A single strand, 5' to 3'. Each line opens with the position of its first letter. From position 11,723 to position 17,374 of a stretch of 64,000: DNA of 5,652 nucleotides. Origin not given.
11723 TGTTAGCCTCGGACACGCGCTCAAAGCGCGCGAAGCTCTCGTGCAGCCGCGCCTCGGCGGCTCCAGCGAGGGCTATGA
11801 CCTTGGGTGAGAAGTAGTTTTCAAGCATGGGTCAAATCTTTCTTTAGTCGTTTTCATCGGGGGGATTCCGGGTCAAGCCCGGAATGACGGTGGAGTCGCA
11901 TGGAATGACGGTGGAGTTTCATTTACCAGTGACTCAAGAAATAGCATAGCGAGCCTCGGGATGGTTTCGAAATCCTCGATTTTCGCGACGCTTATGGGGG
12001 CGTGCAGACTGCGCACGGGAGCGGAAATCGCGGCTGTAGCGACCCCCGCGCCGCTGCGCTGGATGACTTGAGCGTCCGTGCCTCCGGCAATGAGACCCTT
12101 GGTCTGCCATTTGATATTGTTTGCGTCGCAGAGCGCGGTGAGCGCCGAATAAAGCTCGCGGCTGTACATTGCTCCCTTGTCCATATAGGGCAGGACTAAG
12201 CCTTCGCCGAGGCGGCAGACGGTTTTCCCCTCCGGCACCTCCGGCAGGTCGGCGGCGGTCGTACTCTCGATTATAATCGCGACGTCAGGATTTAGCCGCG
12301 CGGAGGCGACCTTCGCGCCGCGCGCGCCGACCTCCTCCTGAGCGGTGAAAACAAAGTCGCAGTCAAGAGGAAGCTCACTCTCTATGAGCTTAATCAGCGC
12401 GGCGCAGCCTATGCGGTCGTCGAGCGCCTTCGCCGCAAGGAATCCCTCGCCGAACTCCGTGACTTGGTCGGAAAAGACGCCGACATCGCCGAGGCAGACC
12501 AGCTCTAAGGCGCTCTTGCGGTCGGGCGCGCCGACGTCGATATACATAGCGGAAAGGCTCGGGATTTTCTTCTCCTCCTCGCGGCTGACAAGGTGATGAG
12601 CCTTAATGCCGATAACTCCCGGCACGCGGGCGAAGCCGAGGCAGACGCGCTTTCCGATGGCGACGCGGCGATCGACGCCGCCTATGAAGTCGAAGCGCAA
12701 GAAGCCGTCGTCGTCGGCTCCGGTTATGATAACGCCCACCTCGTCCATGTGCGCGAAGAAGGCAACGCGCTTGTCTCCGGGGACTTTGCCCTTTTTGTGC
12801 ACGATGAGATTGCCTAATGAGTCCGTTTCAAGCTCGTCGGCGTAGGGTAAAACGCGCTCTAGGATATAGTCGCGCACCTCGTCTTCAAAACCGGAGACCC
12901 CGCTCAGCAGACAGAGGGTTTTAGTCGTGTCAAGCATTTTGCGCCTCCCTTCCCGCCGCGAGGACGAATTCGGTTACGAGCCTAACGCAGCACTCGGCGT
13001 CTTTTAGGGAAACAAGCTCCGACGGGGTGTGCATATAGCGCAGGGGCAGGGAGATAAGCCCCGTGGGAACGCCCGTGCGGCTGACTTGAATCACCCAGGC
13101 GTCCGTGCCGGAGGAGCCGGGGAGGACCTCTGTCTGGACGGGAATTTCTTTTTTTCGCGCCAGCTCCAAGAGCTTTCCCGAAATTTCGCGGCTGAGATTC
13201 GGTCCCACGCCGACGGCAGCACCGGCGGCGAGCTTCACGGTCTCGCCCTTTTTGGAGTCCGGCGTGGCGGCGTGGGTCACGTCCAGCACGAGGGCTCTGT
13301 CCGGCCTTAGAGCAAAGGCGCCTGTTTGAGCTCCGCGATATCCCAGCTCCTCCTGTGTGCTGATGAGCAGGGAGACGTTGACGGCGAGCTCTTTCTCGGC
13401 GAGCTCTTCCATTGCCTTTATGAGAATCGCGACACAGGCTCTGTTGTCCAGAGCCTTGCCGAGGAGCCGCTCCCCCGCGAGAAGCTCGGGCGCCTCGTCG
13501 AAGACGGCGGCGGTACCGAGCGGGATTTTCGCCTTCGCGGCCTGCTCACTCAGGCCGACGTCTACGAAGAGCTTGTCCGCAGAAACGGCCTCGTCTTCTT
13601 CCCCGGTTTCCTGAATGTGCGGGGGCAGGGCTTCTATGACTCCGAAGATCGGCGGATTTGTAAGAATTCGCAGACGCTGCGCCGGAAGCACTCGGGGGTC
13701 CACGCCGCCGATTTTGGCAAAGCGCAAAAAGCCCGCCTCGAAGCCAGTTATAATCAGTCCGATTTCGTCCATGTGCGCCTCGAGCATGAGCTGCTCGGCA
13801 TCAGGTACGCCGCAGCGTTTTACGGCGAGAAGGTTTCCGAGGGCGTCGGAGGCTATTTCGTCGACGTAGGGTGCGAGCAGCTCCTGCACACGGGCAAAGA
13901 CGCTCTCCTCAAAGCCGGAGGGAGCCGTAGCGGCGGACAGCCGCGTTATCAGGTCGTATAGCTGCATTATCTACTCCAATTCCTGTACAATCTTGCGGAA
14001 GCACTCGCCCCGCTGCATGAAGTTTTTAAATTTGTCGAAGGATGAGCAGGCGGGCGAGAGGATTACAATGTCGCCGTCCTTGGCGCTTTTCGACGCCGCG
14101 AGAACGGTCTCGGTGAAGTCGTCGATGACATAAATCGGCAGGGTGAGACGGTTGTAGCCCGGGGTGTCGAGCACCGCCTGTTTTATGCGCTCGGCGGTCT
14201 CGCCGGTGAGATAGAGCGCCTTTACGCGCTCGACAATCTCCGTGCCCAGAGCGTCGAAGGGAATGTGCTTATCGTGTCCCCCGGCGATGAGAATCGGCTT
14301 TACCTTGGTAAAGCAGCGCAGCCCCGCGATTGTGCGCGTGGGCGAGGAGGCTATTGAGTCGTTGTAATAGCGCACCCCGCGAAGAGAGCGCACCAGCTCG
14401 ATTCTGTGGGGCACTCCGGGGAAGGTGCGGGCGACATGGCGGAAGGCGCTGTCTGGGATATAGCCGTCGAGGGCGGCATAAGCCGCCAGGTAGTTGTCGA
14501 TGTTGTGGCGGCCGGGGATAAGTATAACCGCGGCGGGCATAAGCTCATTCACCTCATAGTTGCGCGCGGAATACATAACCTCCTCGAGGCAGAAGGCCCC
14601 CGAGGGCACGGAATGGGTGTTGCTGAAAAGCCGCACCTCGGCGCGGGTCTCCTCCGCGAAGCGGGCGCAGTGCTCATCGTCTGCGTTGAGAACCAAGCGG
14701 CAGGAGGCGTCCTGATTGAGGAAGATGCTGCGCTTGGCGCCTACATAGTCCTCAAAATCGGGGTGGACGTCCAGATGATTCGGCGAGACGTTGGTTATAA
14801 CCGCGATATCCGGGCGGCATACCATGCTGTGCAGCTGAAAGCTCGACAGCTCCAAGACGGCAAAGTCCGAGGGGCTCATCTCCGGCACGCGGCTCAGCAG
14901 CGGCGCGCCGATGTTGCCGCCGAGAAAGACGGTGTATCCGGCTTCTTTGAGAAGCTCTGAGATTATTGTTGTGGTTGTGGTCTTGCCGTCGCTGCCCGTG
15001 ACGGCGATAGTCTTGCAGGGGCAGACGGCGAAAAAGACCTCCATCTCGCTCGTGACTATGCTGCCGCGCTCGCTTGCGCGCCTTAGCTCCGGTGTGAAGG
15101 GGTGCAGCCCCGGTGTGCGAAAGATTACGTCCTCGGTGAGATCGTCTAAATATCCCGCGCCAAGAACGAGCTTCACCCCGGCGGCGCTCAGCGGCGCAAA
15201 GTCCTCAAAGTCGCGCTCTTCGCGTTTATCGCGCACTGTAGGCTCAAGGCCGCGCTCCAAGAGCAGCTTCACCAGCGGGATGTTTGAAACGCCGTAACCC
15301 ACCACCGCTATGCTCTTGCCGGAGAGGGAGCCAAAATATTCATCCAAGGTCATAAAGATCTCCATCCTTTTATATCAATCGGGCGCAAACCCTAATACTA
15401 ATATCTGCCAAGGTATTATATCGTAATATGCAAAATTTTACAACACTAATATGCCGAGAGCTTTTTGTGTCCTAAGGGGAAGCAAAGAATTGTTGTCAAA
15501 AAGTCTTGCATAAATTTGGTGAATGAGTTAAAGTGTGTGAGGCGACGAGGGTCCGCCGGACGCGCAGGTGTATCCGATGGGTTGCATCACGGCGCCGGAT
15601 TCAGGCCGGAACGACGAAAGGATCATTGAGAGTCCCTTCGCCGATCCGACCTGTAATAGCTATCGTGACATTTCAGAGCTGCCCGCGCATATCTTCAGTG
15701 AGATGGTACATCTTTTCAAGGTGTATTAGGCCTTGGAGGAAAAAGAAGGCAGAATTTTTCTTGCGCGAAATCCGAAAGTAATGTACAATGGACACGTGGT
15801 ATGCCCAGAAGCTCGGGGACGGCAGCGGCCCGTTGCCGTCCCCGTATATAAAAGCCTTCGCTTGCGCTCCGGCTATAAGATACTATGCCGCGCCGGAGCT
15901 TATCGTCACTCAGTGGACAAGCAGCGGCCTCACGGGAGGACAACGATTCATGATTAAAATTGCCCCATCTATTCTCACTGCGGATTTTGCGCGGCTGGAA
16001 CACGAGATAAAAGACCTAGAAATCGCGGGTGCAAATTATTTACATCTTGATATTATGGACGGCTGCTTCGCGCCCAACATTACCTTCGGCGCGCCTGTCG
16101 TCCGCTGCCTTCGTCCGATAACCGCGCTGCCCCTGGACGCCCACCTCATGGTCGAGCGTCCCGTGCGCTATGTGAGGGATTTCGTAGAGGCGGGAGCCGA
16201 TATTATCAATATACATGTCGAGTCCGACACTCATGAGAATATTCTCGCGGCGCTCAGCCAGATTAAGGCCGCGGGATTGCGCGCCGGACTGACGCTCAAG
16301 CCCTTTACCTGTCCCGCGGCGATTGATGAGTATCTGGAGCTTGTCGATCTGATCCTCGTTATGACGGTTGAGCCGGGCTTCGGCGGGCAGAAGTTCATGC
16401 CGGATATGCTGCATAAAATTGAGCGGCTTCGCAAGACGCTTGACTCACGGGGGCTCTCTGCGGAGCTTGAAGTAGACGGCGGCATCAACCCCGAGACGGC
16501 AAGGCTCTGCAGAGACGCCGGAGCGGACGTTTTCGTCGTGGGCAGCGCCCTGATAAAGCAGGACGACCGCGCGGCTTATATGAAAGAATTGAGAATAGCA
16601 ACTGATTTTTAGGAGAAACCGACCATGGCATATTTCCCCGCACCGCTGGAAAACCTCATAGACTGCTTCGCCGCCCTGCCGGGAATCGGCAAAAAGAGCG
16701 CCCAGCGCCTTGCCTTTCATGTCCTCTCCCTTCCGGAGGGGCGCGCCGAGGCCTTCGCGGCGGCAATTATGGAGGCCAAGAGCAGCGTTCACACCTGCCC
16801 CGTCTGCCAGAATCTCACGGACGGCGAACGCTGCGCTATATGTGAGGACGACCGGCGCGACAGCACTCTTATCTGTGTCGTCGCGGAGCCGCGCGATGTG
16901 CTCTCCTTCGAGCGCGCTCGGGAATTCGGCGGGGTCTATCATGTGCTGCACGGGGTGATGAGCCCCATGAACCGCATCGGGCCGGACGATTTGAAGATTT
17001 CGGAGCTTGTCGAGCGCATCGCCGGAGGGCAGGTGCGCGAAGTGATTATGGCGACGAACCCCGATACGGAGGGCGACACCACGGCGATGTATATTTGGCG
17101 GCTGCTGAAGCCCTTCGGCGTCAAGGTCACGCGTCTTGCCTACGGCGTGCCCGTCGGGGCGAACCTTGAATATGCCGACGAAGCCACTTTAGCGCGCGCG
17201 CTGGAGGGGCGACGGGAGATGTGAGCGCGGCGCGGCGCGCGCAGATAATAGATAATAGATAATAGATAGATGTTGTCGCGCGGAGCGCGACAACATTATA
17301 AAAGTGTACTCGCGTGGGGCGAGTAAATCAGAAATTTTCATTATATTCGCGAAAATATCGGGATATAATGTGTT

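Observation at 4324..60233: Recurrent composite intergenic element: about five tandem heptamers (AGATAAT type) fused to a GTCGCG-loop-CGCGAC hairpin, 13 copies in 64 kb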

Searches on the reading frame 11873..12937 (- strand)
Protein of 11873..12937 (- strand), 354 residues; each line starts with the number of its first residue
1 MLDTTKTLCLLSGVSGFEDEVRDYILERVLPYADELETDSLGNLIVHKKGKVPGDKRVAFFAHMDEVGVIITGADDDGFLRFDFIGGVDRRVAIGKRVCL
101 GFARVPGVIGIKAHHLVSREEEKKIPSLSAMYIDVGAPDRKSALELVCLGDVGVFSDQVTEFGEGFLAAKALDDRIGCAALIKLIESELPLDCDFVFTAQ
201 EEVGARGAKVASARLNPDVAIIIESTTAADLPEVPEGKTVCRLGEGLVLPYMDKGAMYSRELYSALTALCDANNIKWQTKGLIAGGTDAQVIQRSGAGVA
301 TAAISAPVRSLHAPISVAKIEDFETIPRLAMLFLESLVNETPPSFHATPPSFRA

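Call 47: search_protein_families(library=pfam, max_evalue=0.00001, proteins=[window:11873-12937:-])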
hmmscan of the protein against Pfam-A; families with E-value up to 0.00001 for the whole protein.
window:11873-12937:- (354 aa): 1 family
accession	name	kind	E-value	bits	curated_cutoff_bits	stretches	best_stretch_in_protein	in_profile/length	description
PF05343.19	Peptidase_M42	-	4.5e-80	269.3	23.2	1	42-327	1-290/292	M42 glutamyl aminopeptidase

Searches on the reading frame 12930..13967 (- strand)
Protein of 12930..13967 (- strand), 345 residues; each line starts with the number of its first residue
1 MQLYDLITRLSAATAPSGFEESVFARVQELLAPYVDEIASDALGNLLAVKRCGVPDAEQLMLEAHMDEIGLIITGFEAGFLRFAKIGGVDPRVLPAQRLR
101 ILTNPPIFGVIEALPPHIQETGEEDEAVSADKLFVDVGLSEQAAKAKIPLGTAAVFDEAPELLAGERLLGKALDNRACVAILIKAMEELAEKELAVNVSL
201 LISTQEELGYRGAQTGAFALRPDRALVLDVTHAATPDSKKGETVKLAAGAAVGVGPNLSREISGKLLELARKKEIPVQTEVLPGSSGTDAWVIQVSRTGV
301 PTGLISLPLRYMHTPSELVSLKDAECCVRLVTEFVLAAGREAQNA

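Call 48: search_protein_families(library=pfam, max_evalue=0.00001, proteins=[window:12930-13967:-])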
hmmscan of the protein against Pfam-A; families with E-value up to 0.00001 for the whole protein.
window:12930-13967:- (345 aa): 2 families
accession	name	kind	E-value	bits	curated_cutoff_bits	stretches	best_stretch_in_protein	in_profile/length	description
PF05343.19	Peptidase_M42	-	2.5e-77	260.3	23.2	1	44-330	1-292/292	M42 glutamyl aminopeptidase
PF01546.33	Peptidase_M20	-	8.2e-07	29.6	24.6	1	172-336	33-205/206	Peptidase family M20/M25/M40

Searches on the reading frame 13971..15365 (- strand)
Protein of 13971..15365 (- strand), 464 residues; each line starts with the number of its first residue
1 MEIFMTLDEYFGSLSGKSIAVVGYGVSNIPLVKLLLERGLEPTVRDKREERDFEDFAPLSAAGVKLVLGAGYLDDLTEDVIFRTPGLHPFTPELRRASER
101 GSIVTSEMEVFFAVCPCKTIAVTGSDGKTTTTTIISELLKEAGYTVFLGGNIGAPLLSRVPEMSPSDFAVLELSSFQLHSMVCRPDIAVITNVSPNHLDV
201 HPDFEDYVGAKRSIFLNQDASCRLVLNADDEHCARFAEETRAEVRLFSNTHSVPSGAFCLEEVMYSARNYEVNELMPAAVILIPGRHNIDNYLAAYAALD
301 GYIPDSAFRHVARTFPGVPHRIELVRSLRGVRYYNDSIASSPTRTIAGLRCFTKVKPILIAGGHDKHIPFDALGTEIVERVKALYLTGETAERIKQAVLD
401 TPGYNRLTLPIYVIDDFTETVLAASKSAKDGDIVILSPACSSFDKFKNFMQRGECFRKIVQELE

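Call 48: search_protein_families(library=pfam, max_evalue=0.00001, proteins=[window:13971-15365:-])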
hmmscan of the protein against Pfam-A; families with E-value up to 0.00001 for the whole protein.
window:13971-15365:- (464 aa): 3 families
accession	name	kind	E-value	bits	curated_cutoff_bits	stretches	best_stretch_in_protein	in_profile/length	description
PF08245.18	Mur_ligase_M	-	2.5e-33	116.2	24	1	122-298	1-199/200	Mur ligase middle domain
PF02875.26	Mur_ligase_C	-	5.2e-12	47.2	28.4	1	320-440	1-127/127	Mur ligase, glutamate ligase domain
PF21799.2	MurD-like_N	-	5e-08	33.5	27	1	17-104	1-86/88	Mur ligase MurD-like, N-terminal domain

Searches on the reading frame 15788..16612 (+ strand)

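Call 48: search_protein_families(library=pfam, max_evalue=0.00001, proteins=[window:15788-16612:+])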
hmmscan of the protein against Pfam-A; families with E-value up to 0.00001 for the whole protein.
window:15788-16612:+ (274 aa): 1 family
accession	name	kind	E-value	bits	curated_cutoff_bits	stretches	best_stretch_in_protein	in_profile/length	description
PF00834.25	Ribul_P_3_epim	-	1.2e-69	234.1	21.1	1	57-255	1-197/198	Ribulose-phosphate 3 epimerase family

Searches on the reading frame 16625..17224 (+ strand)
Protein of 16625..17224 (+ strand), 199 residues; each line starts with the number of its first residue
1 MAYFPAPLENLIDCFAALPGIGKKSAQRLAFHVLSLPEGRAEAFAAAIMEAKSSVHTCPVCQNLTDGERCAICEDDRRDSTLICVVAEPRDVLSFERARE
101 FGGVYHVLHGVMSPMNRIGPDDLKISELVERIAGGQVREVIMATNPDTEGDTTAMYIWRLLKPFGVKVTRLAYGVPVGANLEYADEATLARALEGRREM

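Call 9: find_encoding_contigs(protein=window:16625-17224:+, flank=3000, max_places=10)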
Protein window:16625-17224:+ (199 aa): no gene with exactly this product is on record in the collection.

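Call 12: search_protein_families(library=pfam, proteins=[window:16625-17224:+])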
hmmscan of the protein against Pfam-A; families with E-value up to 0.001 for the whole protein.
window:16625-17224:+ (199 aa): 5 families
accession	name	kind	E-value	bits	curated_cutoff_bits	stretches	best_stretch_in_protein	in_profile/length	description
PF13662.12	Toprim_4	-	3.3e-25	88.5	25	1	82-172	2-85/85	Toprim domain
PF21176.3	RecR_HhH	-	6e-16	58.4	27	1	8-51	1-44/45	RecR, helix-hairpin-helix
PF21175.2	RecR_C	-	5e-13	48.6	22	1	174-197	1-24/24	RecR, C-terminal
PF01751.28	Toprim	-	1.5e-12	47.9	23.1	1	83-170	2-95/96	Toprim domain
PF02132.21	RecR_ZnF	-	1.1e-07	31.9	22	1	55-75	1-21/21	RecR, Cys4-zinc finger domain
